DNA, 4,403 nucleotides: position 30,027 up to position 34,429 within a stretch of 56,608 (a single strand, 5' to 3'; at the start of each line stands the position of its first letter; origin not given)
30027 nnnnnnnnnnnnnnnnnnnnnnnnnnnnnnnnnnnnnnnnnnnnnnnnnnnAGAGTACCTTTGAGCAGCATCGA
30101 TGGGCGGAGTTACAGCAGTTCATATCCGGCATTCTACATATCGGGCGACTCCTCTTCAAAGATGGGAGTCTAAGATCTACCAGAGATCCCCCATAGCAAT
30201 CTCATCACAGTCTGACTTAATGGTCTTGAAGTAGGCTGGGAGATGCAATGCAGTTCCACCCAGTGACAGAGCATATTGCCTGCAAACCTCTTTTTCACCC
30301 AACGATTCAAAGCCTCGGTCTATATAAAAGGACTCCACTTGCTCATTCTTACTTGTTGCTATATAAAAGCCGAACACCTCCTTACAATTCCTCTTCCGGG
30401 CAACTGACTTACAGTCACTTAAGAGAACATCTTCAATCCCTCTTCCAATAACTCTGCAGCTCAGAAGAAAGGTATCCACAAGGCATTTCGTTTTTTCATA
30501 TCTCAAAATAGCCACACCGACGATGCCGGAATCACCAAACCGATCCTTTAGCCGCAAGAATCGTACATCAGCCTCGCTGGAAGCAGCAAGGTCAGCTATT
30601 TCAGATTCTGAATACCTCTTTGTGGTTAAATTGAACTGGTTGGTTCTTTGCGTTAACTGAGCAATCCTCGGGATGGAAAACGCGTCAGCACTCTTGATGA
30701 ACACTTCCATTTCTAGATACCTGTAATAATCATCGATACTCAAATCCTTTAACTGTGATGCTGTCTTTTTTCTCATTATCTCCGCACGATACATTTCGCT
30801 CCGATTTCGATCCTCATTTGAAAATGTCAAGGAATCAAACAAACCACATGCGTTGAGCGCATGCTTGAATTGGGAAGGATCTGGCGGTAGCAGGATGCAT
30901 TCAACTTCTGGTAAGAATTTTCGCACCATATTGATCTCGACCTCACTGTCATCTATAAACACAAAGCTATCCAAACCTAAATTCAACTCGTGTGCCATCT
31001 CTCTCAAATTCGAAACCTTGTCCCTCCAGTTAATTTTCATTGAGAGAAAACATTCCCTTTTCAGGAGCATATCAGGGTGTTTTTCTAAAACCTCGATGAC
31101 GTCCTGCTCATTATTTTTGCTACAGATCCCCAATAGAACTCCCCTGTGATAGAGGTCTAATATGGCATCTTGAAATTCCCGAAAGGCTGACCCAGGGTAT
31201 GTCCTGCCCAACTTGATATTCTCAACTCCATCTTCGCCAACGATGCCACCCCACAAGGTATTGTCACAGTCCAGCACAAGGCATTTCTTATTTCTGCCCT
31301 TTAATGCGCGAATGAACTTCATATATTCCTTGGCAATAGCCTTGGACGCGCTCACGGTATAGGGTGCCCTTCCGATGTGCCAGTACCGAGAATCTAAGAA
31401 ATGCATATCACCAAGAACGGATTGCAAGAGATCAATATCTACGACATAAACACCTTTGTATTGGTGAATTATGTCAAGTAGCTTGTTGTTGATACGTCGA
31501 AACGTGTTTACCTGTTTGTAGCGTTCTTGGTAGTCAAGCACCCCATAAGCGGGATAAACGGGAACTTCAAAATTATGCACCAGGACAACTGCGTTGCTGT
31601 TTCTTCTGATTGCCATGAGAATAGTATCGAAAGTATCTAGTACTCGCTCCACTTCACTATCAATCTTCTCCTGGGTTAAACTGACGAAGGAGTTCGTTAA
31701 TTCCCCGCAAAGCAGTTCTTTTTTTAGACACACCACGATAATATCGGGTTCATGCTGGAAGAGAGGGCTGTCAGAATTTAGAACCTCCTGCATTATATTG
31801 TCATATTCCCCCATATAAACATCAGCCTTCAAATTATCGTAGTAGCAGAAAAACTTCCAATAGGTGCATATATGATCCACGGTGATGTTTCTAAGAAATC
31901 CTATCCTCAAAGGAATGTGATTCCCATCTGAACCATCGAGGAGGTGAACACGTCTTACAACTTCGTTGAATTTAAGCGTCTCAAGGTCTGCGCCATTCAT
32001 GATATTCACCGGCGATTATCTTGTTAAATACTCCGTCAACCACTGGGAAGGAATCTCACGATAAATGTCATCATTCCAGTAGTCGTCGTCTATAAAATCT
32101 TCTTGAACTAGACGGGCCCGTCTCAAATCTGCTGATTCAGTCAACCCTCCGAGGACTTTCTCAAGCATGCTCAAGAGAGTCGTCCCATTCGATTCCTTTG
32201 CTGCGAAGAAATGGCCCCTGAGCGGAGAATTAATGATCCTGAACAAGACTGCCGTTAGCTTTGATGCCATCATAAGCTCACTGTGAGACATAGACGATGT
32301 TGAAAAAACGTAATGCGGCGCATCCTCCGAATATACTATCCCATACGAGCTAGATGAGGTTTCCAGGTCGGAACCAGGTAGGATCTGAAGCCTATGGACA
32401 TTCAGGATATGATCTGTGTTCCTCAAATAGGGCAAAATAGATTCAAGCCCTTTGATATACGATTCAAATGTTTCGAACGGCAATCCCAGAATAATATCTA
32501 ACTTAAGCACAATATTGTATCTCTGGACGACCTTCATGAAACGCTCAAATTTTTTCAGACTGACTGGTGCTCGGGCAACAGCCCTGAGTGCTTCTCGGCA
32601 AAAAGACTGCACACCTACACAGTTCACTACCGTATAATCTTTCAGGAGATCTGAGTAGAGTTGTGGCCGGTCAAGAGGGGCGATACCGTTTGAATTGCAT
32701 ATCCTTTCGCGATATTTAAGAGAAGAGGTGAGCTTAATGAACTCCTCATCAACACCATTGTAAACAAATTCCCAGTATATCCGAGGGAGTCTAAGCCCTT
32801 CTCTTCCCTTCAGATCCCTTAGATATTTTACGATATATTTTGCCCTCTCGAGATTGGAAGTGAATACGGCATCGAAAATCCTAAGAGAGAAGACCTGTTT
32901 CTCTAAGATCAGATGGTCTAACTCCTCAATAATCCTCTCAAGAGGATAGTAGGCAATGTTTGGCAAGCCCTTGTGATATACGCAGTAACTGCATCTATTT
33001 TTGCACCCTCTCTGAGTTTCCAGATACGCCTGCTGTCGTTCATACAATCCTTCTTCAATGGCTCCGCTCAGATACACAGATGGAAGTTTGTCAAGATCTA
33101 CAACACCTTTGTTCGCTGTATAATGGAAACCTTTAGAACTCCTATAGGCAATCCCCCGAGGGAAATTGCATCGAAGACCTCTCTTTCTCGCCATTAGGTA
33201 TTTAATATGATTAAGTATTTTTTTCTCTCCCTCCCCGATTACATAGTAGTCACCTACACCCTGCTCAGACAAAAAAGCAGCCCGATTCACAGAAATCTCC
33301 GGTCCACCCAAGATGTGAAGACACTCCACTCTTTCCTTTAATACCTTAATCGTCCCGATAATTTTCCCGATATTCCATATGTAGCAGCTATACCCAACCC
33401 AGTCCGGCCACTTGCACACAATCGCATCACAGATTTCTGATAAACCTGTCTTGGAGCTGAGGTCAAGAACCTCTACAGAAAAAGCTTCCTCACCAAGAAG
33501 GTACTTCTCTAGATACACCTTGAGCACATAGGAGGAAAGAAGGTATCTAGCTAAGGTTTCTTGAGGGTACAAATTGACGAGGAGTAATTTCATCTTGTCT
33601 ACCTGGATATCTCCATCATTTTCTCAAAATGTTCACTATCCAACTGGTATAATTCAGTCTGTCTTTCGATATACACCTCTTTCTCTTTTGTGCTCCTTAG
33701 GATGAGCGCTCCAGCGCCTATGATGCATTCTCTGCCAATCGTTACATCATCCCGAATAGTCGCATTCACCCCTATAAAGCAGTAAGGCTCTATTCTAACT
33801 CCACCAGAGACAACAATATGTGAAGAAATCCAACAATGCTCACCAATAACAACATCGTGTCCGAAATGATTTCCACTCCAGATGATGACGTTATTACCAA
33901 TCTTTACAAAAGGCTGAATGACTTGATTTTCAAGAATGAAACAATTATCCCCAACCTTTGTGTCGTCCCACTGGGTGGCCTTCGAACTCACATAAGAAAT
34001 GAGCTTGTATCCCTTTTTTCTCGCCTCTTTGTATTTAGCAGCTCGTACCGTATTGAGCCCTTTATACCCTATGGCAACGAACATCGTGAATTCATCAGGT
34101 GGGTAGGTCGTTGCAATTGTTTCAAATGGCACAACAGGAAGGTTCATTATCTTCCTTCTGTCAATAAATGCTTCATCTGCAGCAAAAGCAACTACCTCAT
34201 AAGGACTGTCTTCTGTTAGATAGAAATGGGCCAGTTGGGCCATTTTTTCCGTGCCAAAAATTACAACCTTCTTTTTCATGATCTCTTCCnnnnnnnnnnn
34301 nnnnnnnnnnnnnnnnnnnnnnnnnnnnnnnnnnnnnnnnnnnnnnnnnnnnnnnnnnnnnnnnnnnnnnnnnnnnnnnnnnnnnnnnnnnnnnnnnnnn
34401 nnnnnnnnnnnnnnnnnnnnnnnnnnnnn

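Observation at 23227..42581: Flagellin-adjacent glycan island combining a 4-amino-4,6-dideoxyhexose toolkit with an ACP-dependent acyl branch (FkbH, ACP, SDR, B12-radical SAM)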

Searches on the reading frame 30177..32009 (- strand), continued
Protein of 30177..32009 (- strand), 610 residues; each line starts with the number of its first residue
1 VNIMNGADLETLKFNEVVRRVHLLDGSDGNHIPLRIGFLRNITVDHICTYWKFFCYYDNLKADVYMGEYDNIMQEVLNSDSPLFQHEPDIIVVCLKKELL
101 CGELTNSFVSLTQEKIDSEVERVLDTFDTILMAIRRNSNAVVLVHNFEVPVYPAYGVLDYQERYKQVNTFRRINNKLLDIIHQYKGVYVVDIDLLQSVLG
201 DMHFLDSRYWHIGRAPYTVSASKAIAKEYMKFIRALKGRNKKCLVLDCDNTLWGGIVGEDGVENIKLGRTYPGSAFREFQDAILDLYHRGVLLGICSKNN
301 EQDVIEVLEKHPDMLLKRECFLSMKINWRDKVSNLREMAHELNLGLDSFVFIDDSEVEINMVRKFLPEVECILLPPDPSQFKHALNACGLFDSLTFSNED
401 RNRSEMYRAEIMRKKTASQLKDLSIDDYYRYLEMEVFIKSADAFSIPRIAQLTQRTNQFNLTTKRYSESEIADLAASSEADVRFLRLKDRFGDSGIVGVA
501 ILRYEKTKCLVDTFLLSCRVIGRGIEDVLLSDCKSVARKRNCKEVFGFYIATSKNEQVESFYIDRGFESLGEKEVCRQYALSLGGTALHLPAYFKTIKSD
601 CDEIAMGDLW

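Call 94: find_encoding_contigs(protein=P0049, flank=10000, max_places=1)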
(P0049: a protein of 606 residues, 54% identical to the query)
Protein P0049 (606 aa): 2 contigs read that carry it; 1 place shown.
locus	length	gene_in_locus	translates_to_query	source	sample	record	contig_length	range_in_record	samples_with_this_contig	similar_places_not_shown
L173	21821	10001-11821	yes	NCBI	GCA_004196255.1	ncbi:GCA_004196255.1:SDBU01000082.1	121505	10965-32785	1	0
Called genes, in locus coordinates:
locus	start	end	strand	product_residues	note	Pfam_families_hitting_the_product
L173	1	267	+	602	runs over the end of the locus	PF02348:CTP_transf_3, PF12804:NTP_transf_3, PF03102:NeuB, PF08666:SAF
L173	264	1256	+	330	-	PF00534:Glycos_transf_1 (weak), PF04101:Glyco_tran_28_C (weak)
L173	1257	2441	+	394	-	PF01071:GARS_A, PF02222:ATP-grasp (weak), PF02655:ATP-grasp_3, PF02786:CPSase_L_D2, PF07478:Dala_Dala_lig_C, PF13535:ATP-grasp_4, PF18603:LAL_C2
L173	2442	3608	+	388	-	PF00155:Aminotran_1_2, PF00266:Aminotran_5 (weak), PF01041:DegT_DnrJ_EryC1 (weak), PF01053:Cys_Met_Meta_PP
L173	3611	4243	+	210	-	PF13489:Methyltransf_23, PF13649:Methyltransf_25, PF13847:Methyltransf_31, PF08241:Methyltransf_11, PF08242:Methyltransf_12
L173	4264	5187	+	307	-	-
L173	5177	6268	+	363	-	PF00155:Aminotran_1_2 (weak), PF01041:DegT_DnrJ_EryC1, PF01053:Cys_Met_Meta_PP (faint), PF01041:DegT_DnrJ_EryC1 (weak)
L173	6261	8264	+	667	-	PF00682:HMGL-like, PF07836:DmpG_comm (faint)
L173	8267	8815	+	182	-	PF13302:Acetyltransf_3, PF13420:Acetyltransf_4, PF13523:Acetyltransf_8 (weak), PF00583:Acetyltransf_1 (weak)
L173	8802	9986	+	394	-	PF01575:MaoC_dehydratas, PF13452:FAS1_DH_region (weak), PF00106:adh_short, PF01370:Epimerase (faint), PF08659:KR (weak), PF13561:adh_short_C2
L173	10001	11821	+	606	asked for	PF21211:FkbH_N, PF03031:NIF (faint)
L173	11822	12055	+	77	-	-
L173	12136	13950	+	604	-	PF00664:ABC_membrane, PF00005:ABC_tran, PF02463:SMC_N (weak)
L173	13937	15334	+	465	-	-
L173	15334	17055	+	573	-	PF00571:CBS (faint), PF02826:2-Hacid_dh_C (faint), PF03721:UDPG_MGDP_dh_N, PF00984:UDPG_MGDP_dh, PF03720:UDPG_MGDP_dh_C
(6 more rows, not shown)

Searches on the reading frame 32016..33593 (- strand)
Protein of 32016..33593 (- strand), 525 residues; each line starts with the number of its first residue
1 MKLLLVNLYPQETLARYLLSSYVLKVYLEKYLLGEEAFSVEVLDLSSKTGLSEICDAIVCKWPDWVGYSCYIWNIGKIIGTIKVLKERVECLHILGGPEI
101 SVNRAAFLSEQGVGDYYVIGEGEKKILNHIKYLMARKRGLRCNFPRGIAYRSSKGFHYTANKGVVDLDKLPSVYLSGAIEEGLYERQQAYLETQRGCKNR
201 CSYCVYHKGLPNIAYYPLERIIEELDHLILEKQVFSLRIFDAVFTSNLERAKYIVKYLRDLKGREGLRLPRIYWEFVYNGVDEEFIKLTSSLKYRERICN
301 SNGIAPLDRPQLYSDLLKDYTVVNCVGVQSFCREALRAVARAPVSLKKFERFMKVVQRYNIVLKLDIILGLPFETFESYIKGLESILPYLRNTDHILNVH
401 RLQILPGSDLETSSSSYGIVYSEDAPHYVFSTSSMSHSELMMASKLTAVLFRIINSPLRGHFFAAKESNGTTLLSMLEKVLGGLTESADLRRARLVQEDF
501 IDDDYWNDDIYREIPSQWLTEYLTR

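Call 4: search_protein_families(library=pfam, proteins=[window:32016-33593:-])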
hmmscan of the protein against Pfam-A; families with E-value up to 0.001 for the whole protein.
window:32016-33593:- (525 aa): 2 families
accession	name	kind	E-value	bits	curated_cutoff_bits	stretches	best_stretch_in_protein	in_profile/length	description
PF02310.24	B12-binding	-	1.2e-12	48.2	32.1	1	33-124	24-115/121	B12 binding domain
PF04055.27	Radical_SAM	-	5e-10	40.2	29.5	1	192-379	2-159/166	Radical SAM superfamily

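Call 6: search_protein_families(library=ncbifam, proteins=[window:32016-33593:-], max_evalue=0.01)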
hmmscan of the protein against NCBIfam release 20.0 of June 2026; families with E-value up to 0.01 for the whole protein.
window:32016-33593:- (525 aa): 26 families (the best 25 are shown)
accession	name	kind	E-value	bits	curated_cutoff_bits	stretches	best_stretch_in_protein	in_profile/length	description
NF033712.0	B12_rSAM_KedN5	subfamily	1.6e-26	92.7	700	2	24-264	23-270/624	KedN5 family methylcobalamin-dependent radical SAM C-methyltransferase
TIGR04013.1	B12_SAM_MJ_1487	hypoth_equivalog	1.8e-19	69.9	251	2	62-204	42-167/382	TIGR04013 family B12-binding domain/radical SAM domain-containing protein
TIGR04072.2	rSAM_ladder_B12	equivalog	4.5e-15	55.2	360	1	73-252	81-245/443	lipid biosynthesis B12-binding/radical SAM protein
TIGR02026.1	BchE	equivalog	5.2e-09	35.5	481.35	1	52-239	53-245/497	magnesium-protoporphyrin IX monomethyl ester anaerobic oxidative cyclase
NF038361.1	rSAM_Sden_1168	equivalog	2.2e-08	33.1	575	1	324-440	386-499/560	Sden_1168 family B12-binding radical SAM P-methyltransferase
TIGR03975.1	rSAM_ocin_1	subfamily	2.3e-08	33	281.85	1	51-247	117-324/606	RiPP maturation radical SAM C-methyltransferase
TIGR04014.1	B12_SAM_MJ_0865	equivalog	3.5e-07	29.4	360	1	93-228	71-201/434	methyl-coenzyme M reductase glutamine C-methyltransferase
TIGR00089.1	TIGR00089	subfamily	4.2e-07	29.1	251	1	185-230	137-182/429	MiaB/RimO family radical SAM methylthiotransferase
TIGR03471.1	HpnJ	equivalog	7.5e-07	28.4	577.6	1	146-262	146-274/472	hopanoid biosynthesis associated radical SAM protein HpnJ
NF006064.0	PRK08207.2-2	equivalog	2.3e-06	26.9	504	1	315-413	254-349/465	coproporphyrinogen III oxidase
NF033070.1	rSAM_AprD4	equivalog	4.8e-06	25.7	500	1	323-455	300-435/456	AprD4 family radical SAM diol-dehydratase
TIGR01579.1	MiaB-like-C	equivalog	1.5e-05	24.5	357.05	1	118-229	91-181/416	tRNA (N(6)-L-threonylcarbamoyladenosine(37)-C(2))-methylthiotransferase MtaB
TIGR04295.1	B12_rSAM_oligo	hypoth_equivalog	1.5e-05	23.9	400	1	80-247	92-258/422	TIGR04295 family B12-binding domain-containing radical SAM protein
NF006067.1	PRK08208.1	equivalog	1.7e-05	23.9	380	1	325-389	153-217/427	STM4012 family radical SAM protein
NF040542.1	rSAM_RCCLKC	equivalog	3.1e-05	23.3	450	1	113-259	99-251/423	arsinothricin biosynthesis radical SAM protein ArsL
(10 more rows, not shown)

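Call 99: search_solved_structures(query=window:32016-33593:-, max_evalue=0.01)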
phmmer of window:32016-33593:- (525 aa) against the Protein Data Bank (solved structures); distinct sequences matched with E-value up to 0.01: 3.
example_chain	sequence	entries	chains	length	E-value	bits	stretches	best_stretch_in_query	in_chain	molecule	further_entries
7kdx_A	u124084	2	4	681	1.2e-16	63.7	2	51-267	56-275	Methyltransferase TokK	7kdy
9n1b_A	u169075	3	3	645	1.5e-16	63.4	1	64-268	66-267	Radical SAM protein | Radical SAM enzyme CysS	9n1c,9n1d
9ccb_A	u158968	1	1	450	0.0017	20.3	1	89-228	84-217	Radical SAM core domain-containing protein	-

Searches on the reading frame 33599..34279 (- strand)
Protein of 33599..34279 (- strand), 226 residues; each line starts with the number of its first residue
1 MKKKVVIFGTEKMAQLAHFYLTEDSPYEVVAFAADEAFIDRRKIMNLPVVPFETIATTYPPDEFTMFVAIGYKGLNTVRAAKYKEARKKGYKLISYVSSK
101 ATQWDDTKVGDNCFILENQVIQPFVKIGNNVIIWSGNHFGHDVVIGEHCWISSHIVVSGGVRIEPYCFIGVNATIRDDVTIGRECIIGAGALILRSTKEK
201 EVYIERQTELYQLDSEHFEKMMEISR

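Call 4: search_protein_families(library=pfam, proteins=[window:33599-34279:-])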
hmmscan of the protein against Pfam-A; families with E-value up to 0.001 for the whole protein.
window:33599-34279:- (226 aa): 4 families
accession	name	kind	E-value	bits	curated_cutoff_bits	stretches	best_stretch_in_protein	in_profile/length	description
PF00132.30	Hexapep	-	3.6e-21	74.4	27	3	160-194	1-35/36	Bacterial transferase hexapeptide (six repeats)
PF25084.1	LbH_EIF2B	-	2.3e-08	34.4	54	1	105-181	26-105/105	EIF2B subunit epsilon LbH domain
PF14602.12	Hexapep_2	-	5.8e-07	29.6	27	1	161-193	2-32/34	Hexapeptide repeat of succinyl-transferase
PF25087.1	GMPPB_C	-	0.00019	21.5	39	0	107-156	11-59/110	GMPPB C-terminal domain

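Call 6: search_protein_families(library=ncbifam, proteins=[window:33599-34279:-], max_evalue=0.01)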
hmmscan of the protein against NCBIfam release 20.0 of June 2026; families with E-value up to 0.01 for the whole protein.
window:33599-34279:- (226 aa): 43 families (the best 25 are shown)
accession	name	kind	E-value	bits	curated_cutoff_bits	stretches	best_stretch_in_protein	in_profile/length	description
TIGR03570.1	NeuD_NnaD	subfamily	6.4e-54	182.6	160.8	1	4-204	1-197/202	NeuD/PglB/VioB family sugar acetyltransferase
NF002060.0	PRK00892.1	subfamily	2.3e-17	63.1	207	2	139-204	242-307/345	UDP-3-O-(3-hydroxymyristoyl)glucosamine N-acyltransferase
TIGR01853.1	lipid_A_lpxD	equivalog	4.8e-15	55.3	242.5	2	139-203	233-297/325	UDP-3-O-(3-hydroxymyristoyl)glucosamine N-acyltransferase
TIGR01852.1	lipid_A_lpxA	equivalog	6.5e-12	45.2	231.05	1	108-193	78-170/254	acyl-ACP--UDP-N-acetylglucosamine O-acyltransferase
NF003657.0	PRK05289.1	equivalog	3.8e-11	42.6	226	1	108-193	83-175/264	acyl-ACP--UDP-N-acetylglucosamine O-acyltransferase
NF007240.0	PRK09677.1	equivalog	3.4e-09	36.5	243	2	142-197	130-184/192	putative lipopolysaccharide biosynthesis O-acetyl transferase WbbJ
TIGR03532.1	DapD_Ac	equivalog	4.2e-08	33.1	231.75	1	101-201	93-201/231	2,3,4,5-tetrahydropyridine-2,6-dicarboxylate N-acetyltransferase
NF010933.0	PRK14353.1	equivalog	1.6e-07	30.4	505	1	162-211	382-431/453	bifunctional UDP-N-acetylglucosamine diphosphorylase/glucosamine-1-phosphate N-acetyltransferase GlmU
NF010936.0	PRK14356.1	equivalog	2.9e-07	29.8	666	1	166-208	404-446/456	bifunctional UDP-N-acetylglucosamine diphosphorylase/glucosamine-1-phosphate N-acetyltransferase GlmU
NF007499.0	PRK10092.1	equivalog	3.9e-07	30.1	314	0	107-143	130-166/183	maltose O-acetyltransferase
NF007797.0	PRK10502.1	subfamily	4.7e-07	29.6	192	1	108-204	74-169/183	WcaF family extracellular polysaccharide biosynthesis acetyltransferase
NF058585.1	HptprglPActTf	PfamEq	1.2e-06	28.2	300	1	159-198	105-144/172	heptaprenylglyceryl phosphate O-acetyltransferase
TIGR03992.1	Arch_glmU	subfamily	1.3e-06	27.5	292.1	1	141-193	247-299/393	bifunctional sugar-1-phosphate nucleotidylyltransferase/acetyltransferase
TIGR01173.1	glmU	equivalog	2e-06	26.9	366.85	1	154-212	256-314/452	bifunctional UDP-N-acetylglucosamine diphosphorylase/glucosamine-1-phosphate N-acetyltransferase GlmU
NF010934.1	PRK14354.1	equivalog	2.7e-06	26.2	450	1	163-209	393-439/447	bifunctional UDP-N-acetylglucosamine diphosphorylase/glucosamine-1-phosphate N-acetyltransferase GlmU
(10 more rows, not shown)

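Call 52: search_solved_structures(query=window:33599-34279:-, max_evalue=0.001)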
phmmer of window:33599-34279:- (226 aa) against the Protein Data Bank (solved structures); distinct sequences matched with E-value up to 0.001: 64 (the best 60 are shown).
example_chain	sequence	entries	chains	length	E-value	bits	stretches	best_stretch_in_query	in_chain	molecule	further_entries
4ea7_A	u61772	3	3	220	1.3e-14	57.6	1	31-199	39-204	Perosamine N-acetyltransferase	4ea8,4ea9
2npo_A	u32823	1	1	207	3.8e-14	56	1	60-209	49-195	Acetyltransferase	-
2vhe_A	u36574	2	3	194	7e-14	55.1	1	60-204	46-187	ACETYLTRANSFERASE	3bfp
3bss_A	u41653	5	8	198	7.3e-14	55.1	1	60-204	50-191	Acetyltransferase | UDP-N-acetylbacillosamine N-acetyltransferase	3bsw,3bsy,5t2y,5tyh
4eaa_A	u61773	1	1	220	1.2e-13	54.4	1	31-199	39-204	Perosamine N-acetyltransferase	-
4eab_A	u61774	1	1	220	3.2e-13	53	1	31-199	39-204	Perosamine N-acetyltransferase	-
3eh0_A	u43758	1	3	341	6.8e-11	45.4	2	113-203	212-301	UDP-3-O-[3-hydroxymyristoyl] glucosamine N-acyltransferase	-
6p83_A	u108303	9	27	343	7e-11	45.3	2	113-203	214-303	UDP-3-O-(3-hydroxymyristoyl)glucosamine N-acyltransferase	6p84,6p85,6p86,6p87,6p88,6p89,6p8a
4ihg_A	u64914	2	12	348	7.3e-11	45.3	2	113-203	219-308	UDP-3-O-(3-hydroxymyristoyl)glucosamine N-acyltransferase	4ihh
8e62_A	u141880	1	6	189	1.2e-10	44.6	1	125-196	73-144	UDP-N-acetylglucosamine acyltransferase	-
3r0s_A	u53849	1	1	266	1.3e-10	44.4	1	124-192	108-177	Acyl-[acyl-carrier-protein]--UDP-N-acetylglucosamine O-acyltransferase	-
4ihf_A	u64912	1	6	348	1.4e-09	41.1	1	124-193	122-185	UDP-3-O-(3-hydroxymyristoyl)glucosamine N-acyltransferase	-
7txp_A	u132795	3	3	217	1.7e-09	40.8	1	97-217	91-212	VioB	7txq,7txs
4m98_A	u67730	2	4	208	1.2e-08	38.1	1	43-194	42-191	Pilin glycosylation protein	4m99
4mzu_A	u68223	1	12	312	1.4e-07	34.6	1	107-178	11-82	WxcM-like protein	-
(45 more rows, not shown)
